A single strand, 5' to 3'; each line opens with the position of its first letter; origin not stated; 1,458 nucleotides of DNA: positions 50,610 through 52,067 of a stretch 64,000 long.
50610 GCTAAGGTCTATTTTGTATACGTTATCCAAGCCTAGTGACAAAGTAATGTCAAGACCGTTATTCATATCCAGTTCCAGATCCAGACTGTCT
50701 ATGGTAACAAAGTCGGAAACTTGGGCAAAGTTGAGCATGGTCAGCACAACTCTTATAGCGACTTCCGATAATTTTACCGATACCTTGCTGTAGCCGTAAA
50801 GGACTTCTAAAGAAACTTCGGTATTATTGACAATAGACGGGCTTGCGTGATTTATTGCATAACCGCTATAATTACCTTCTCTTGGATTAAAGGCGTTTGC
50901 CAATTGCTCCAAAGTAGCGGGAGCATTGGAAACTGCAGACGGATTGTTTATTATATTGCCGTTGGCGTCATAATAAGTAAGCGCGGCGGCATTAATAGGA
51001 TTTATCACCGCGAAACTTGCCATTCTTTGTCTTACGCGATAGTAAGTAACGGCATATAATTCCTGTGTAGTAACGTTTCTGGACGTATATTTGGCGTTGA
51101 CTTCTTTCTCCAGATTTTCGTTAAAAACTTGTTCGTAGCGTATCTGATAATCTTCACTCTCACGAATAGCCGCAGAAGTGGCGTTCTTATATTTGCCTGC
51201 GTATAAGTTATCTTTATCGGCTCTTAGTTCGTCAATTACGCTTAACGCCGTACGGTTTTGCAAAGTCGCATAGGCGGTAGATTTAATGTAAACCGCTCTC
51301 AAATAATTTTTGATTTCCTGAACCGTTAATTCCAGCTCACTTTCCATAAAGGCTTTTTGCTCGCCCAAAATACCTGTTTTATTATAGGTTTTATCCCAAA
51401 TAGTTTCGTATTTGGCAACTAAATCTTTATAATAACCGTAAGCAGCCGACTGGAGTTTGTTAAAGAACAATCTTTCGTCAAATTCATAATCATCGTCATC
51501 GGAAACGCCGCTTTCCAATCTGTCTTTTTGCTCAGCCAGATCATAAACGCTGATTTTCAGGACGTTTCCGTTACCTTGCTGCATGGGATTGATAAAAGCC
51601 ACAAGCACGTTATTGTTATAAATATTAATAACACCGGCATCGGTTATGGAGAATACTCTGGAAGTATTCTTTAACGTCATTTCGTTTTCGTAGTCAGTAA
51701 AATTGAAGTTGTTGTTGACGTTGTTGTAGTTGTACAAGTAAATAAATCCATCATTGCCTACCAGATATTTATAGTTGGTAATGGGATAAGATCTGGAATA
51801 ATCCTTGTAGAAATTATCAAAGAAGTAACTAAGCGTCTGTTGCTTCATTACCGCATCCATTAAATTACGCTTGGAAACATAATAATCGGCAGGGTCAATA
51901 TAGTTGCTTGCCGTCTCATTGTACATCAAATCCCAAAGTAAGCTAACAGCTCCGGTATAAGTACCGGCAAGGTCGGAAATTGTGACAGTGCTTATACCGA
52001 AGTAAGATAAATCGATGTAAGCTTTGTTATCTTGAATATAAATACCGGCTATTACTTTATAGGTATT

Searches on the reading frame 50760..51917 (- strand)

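Call 82: search_protein_families(library=pfam, proteins=[window:50760-51917:-], max_evalue=1)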
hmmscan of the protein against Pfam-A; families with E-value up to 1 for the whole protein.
window:50760-51917:- (386 aa): 1 family
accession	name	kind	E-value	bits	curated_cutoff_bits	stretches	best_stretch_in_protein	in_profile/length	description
PF03201.21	HMD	-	0.059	14.1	23.1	0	305-340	15-52/97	H2-forming N5,N10-methylene-tetrahydromethanopterin dehydrogenase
